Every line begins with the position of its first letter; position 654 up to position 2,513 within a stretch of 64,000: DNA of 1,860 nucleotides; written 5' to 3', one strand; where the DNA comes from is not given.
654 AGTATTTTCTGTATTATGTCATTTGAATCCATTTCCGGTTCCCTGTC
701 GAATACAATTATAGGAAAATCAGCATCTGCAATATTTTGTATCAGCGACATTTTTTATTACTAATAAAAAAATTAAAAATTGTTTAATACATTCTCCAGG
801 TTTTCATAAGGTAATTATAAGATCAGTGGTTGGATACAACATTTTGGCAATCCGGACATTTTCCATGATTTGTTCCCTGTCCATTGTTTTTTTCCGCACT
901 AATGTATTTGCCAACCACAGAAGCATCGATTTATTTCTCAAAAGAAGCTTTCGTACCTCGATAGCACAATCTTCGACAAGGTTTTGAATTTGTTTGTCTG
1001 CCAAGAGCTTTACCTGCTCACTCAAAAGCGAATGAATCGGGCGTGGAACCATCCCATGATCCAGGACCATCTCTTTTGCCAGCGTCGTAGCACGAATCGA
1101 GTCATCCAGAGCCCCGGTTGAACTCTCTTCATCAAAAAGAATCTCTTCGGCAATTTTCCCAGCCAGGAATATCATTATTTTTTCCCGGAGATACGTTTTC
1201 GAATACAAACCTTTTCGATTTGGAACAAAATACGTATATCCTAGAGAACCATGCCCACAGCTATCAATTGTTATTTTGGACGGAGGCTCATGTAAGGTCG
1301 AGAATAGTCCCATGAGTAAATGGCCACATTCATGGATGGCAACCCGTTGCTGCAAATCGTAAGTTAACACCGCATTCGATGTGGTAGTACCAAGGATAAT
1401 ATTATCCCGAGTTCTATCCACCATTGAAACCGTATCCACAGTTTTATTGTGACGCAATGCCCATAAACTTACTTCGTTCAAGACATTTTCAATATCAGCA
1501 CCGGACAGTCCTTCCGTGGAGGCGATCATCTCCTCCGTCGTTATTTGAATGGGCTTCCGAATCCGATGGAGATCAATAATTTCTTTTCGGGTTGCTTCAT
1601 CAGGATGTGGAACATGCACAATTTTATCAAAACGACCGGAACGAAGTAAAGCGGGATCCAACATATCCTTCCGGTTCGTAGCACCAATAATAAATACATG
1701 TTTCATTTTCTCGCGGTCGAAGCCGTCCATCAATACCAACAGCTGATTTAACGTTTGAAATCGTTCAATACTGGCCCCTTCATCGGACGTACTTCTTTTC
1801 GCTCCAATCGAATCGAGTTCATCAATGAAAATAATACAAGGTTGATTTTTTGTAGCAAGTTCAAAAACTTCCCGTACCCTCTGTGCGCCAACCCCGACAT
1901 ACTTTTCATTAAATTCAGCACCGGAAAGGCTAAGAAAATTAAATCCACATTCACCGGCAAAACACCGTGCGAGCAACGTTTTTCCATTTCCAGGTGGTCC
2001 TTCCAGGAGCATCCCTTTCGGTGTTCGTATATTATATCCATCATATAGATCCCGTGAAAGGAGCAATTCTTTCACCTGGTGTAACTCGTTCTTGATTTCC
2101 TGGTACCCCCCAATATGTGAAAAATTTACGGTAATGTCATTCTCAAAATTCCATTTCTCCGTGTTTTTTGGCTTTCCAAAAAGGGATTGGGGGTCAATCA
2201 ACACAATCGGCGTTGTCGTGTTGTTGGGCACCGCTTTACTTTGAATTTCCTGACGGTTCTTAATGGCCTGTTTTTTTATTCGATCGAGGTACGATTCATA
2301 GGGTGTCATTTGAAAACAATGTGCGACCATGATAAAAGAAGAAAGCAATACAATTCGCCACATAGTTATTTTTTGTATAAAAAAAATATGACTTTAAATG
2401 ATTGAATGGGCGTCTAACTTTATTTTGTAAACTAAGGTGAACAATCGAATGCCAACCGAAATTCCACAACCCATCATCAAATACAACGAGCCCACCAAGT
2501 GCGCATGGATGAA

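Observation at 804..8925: Two divergent FtsH-like AAA+ metalloprotease paralogs bracketing a carrier/PQ-loop block and abutting Hsp70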

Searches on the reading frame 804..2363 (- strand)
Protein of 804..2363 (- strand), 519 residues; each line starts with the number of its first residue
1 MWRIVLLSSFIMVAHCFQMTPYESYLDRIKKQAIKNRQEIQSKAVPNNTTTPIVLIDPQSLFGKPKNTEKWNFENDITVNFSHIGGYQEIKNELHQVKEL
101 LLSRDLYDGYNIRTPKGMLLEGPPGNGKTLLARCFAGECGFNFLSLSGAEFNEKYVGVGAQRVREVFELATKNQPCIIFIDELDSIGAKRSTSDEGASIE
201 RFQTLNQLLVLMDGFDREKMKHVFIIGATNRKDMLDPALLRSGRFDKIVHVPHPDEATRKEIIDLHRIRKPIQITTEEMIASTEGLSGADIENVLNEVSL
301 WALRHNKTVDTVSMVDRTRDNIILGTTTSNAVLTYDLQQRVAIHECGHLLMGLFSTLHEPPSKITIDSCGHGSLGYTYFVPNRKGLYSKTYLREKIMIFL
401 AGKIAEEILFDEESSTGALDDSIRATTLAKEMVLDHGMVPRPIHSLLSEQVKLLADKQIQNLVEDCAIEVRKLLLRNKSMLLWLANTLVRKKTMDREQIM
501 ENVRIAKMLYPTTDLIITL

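Call 3: search_protein_families(library=pfam, proteins=[window:804-2363:-], max_evalue=0.01)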
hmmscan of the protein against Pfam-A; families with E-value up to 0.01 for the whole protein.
window:804-2363:- (519 aa): 6 families
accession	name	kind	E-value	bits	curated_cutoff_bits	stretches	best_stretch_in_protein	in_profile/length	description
PF00004.35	AAA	-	2.2e-41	141.8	21.2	1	118-252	1-130/131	ATPase family associated with various cellular activities (AAA)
PF01434.24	Peptidase_M41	-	5.3e-30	105.1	29.9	2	336-439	6-108/191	Peptidase family M41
PF13191.12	AAA_16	-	6.3e-05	24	32.6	0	104-136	13-45/167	AAA ATPase domain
PF17862.7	AAA_lid_3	-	0.00023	21.1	27.2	1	280-309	8-37/45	AAA+ lid domain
PF05496.18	RuvB_N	-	0.00026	21.2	27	1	118-186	36-96/159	Holliday junction DNA helicase RuvB P-loop domain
PF20720.3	nSTAND3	-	0.0024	18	27.2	1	118-263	20-149/155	Novel STAND NTPase 3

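Call 16: find_homologous_proteins(query=window:804-2363:-, max_evalue=1e-10)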
Query window:804-2363:- (519 aa): 7997 proteins with E <= 1e-10 among 8000 candidates; the best 120 are listed.
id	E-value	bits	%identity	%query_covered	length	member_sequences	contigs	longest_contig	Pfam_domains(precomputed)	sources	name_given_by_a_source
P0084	0.0e+0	1153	98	100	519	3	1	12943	PF00004.36,PF01434.25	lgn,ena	-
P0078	8.5e-285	963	82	99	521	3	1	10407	PF00004.36,PF01434.25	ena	-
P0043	3.3e-235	800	67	99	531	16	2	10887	PF00004.36,PF01434.25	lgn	-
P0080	2.8e-193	661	57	99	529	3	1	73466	PF00004.36,PF17862.8,PF01434.25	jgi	jgi:cell division protease FtsH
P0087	8.9e-187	640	56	98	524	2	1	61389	PF00004.36,PF17862.8,PF01434.25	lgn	-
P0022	3.1e-183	628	55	99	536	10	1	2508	PF00004.36,PF17862.8,PF01434.25,PF20720.4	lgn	-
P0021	9.1e-178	610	61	86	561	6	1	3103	PF00004.36,PF17862.8,PF01434.25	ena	-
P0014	2.7e-173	595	54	96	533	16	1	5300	PF00004.36,PF17862.8,PF01434.25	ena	-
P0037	8.7e-173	594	58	87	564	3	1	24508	PF00004.36,PF17862.8,PF01434.25,PF20720.4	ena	-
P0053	8.3e-165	567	56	88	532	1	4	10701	PF00004.36,PF17862.8,PF01434.25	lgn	-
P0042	1.6e-163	563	52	99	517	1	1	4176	PF00004.36,PF17862.8,PF01434.25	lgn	-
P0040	5.6e-162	558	51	99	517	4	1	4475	PF00004.36,PF17862.8,PF01434.25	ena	-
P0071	2.8e-161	556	56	88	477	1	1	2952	PF00004.36,PF17862.8,PF01434.25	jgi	jgi:cell division protease FtsH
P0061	1.6e-160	553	50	99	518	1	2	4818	PF00004.36,PF17862.8,PF01434.25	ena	-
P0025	4.4e-160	552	55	86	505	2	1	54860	PF00004.36,PF17862.8,PF01434.25,PF20720.4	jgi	jgi:cell division protease FtsH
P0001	4.7e-131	456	49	84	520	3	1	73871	PF00004.36,PF17862.8,PF01434.25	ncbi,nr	ncbi:MAG: cell division protein FtsH [Rhodospirillaceae bacterium]|nr:cell division protein FtsH [Rh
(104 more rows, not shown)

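Call 17: list_cluster_members(proteins=[P0001, window:804-2363:-, window:7078-8973:-])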
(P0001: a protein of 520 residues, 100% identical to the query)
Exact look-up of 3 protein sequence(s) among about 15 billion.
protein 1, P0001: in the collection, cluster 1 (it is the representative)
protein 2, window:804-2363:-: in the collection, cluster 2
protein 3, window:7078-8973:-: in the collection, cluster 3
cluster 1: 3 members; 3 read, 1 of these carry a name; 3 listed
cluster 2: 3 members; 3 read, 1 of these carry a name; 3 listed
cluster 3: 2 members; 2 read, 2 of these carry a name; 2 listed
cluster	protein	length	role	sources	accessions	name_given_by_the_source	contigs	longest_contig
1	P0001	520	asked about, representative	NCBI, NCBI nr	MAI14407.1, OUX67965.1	MAG: cell division protein FtsH [Rhodospirillaceae bacterium] | cell division protein FtsH [Rhodospirillaceae bacterium]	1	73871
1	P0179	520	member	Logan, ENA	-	-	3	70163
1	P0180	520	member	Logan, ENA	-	-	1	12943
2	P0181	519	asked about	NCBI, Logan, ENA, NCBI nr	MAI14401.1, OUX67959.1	MAG: hypothetical protein CMM15_10315 [Rhodospirillaceae bacterium] | hypothetical protein [Rhodospirillaceae bacterium]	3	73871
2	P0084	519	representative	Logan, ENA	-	-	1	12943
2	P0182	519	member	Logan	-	-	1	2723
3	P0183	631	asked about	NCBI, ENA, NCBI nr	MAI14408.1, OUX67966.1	MAG: molecular chaperone DnaK [Rhodospirillaceae bacterium] | molecular chaperone DnaK [Rhodospirillaceae bacterium]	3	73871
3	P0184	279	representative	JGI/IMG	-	heat shock protein 1/8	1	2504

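Call 22: search_solved_structures(query=window:804-2363:-, max_evalue=1e-20)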
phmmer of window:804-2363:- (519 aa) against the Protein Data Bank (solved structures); distinct sequences matched with E-value up to 1e-20: 266 (the best 60 are shown).
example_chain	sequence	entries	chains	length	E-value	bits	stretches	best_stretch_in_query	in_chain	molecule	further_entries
5vc7_A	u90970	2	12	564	2.8e-103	349.5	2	78-314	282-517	VCP-like ATPase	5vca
5g4g_A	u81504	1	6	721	4.5e-103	348.9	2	78-314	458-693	VCP-LIKE ATPASE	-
5g4f_A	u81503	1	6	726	4.6e-103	348.8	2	78-314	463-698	VCP-LIKE ATPASE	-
9m4n_A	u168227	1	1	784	9.4e-94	318.1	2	79-310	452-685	Cell division control protein 48 homolog A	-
9m3v_A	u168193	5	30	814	1.1e-93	318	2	79-310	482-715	Cell division control protein 48 homolog A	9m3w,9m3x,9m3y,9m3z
7rlj_A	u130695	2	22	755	2.7e-92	313.3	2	79-306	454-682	Transitional endoplasmic reticulum ATPase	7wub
8yka_A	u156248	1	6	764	2.8e-92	313.3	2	79-306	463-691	Transitional endoplasmic reticulum ATPase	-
7rlf_A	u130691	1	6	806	3.1e-92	313.1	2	79-306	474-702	Transitional endoplasmic reticulum ATPase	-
7y4w_A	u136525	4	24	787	3.2e-92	313.1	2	79-306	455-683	Transitional endoplasmic reticulum ATPase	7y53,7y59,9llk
5c18_A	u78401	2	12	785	3.3e-92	313.1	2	79-306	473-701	Transitional endoplasmic reticulum ATPase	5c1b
7rld_A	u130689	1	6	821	3.3e-92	313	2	79-306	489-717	Transitional endoplasmic reticulum ATPase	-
7mdm_B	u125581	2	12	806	3.4e-92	313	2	79-306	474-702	Transitional endoplasmic reticulum ATPase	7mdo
7bp8_A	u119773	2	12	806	3.4e-92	313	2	79-306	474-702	Transitional endoplasmic reticulum ATPase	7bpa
5c19_A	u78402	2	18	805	3.4e-92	313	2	79-306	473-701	Transitional endoplasmic reticulum ATPase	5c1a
10qq_A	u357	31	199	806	3.5e-92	313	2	79-306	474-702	Transitional endoplasmic reticulum ATPase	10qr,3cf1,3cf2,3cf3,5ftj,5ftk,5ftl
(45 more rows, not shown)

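Call 40: find_related_loci(query=A2, collection=metagenome_contigs, flank=10000)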
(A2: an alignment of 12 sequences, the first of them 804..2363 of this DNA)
Query A2 (519 aa) in metagenome_contigs; peptide patterns used: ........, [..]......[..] (x = any residue, [..] = any of these).
600 stretches matched a pattern (row limit reached: there are more); 516 encode a relative of the query (tblastn E <= 1e-3); the best 80 are kept; 80 distinct loci.
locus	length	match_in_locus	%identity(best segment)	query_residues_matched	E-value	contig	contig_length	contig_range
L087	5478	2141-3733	56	3-515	0e+0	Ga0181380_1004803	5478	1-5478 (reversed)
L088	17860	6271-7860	55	3-515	0e+0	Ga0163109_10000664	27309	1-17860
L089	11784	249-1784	54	17-515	2e-179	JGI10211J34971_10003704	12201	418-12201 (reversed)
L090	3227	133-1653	51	4-515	2e-179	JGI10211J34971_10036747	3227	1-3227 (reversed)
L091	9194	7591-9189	49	4-512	4e-169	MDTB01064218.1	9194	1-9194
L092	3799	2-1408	53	47-515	3e-172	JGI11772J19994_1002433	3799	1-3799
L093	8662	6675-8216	46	1-515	2e-144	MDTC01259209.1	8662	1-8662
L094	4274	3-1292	52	90-516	3e-145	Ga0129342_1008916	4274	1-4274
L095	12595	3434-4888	46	1-485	4e-135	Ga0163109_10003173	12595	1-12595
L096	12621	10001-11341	47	58-501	3e-129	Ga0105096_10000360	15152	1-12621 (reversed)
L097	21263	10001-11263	46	79-499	7e-124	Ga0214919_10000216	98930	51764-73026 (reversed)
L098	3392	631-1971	45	58-499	8e-127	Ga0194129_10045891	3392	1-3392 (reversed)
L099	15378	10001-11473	41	24-501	3e-121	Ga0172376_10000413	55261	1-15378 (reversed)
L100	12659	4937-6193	46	81-500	3e-117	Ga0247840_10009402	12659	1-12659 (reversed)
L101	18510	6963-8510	38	1-499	7e-115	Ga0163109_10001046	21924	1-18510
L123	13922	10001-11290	42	66-494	2e-111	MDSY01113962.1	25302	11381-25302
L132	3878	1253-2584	45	59-499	2e-112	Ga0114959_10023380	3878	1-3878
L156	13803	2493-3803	42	66-501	2e-109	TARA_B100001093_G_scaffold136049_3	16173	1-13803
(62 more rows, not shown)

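Call 56: predict_structure(alignment_id=A2)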
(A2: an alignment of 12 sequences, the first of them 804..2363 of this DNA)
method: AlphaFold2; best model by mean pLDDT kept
length: 519 residues; sequences in the alignment: 12
mean_pLDDT: 71.0   pTM: 0.50
mean pLDDT of the five models: 71.0, 63.8, 63.4, 62.7, 61.5
residues with pLDDT >= 90: 48; 70-90: 248; 50-70: 160; < 50: 63
segments of 3 or more residues with pLDDT < 50: 16-22, 42-69, 188-197, 383-386, 439-446, 517-519
pLDDT, mean of each block of 10 residues (from residue 1): 74 53 55 63 39 40 42 71 65 78 71 72 71 82 79 60 77 83 60 47 60 60 78 53 65 72 78 83 73 82 84 80 62 80 91 78 73 68 57 87 89 69 81 62 50 76 90 93 93 86 90 67
secondary structure, 60 per line:
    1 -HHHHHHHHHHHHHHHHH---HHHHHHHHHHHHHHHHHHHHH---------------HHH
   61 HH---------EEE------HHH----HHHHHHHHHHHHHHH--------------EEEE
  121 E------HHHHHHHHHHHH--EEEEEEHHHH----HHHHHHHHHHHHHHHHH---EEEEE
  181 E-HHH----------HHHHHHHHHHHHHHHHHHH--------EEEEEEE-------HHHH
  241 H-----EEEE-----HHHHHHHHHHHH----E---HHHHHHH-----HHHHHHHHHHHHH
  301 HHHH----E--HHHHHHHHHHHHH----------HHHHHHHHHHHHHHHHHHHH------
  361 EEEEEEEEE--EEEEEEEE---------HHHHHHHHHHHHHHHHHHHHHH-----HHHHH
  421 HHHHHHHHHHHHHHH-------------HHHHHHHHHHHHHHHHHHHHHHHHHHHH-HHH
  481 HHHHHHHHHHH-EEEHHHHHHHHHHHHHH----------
elements in order: H2-18 H22-42 H58-62 E72-74 H88-102 E117-121 H128-139 E142-147 H148-151 H156-172 E176-181 H196-214 E223-229 H237-241 E247-250 H256-267 H276-282 H288-304 H312-324 H335-354 E361-369 E372-379 H389-410 H416-435 H449-476 H478-491 E493-495 H496-509

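Call 59: fold_search(model_id=the predicted structure, library=pdb)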
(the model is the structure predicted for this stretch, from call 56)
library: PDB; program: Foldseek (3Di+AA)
matches with E <= 10: 1896; with E <= 0.001: 1562
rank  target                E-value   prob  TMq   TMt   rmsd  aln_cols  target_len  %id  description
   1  9a2p_MODEL_1_A        4.0e-35  1.00  0.68  0.56  20.1       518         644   34  Model of E. coli FtsH by in-cell photo-crosslinking MS and deep learning (released 2023-02-24)
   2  3kds_E                1.4e-32  1.00  0.57  0.67   6.5       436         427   36  apo-FtsH crystal structure (released 2009-12-01)
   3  3kds_F                6.6e-32  1.00  0.57  0.67   6.4       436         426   36  apo-FtsH crystal structure (released 2009-12-01)
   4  6nyy_A                9.9e-32  1.00  0.56  0.62   7.0       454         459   35  human m-AAA protease AFG3L2, substrate-bound (released 2019-05-22)
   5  6nyy_C                1.6e-31  1.00  0.59  0.62   6.6       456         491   34  human m-AAA protease AFG3L2, substrate-bound (released 2019-05-22)
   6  4ww0_B                2.7e-31  1.00  0.39  0.46  13.6       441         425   36  Truncated FtsH from A. aeolicus (released 2015-05-06)
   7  4ww0_A                5.0e-31  1.00  0.42  0.50   9.6       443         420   37  Truncated FtsH from A. aeolicus (released 2015-05-06)
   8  6nyy_F                9.2e-31  1.00  0.65  0.72   5.2       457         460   34  human m-AAA protease AFG3L2, substrate-bound (released 2019-05-22)
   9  6nyy_B                1.2e-30  1.00  0.58  0.61   6.8       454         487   34  human m-AAA protease AFG3L2, substrate-bound (released 2019-05-22)
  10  8xku_E                1.5e-30  1.00  0.58  0.60   6.7       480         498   29  Cryo-EM structure of the Ycf2-FtsHi motor complex from Arabidopsis in ATP-bound state (released 2024-09-11)
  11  4z8x_A                2.1e-30  1.00  0.42  0.49  10.2       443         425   37  Truncated FtsH from A. aeolicus (released 2015-05-06)
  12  2ce7_A                2.1e-30  1.00  0.39  0.49  10.4       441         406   34  EDTA treated (released 2006-02-09)
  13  4ww0_C                2.7e-30  1.00  0.41  0.49   9.1       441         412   35  Truncated FtsH from A. aeolicus (released 2015-05-06)
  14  2ce7_E                2.8e-30  1.00  0.41  0.50   9.9       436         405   35  EDTA treated (released 2006-02-09)
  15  8xqw_F                3.3e-30  1.00  0.53  0.41  28.3       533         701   29  Cryo-EM structure of the Ycf2-FtsHi motor complex from Chlamydomonas reinhardtii in AMPPNP bound state (released 2024-09-11)
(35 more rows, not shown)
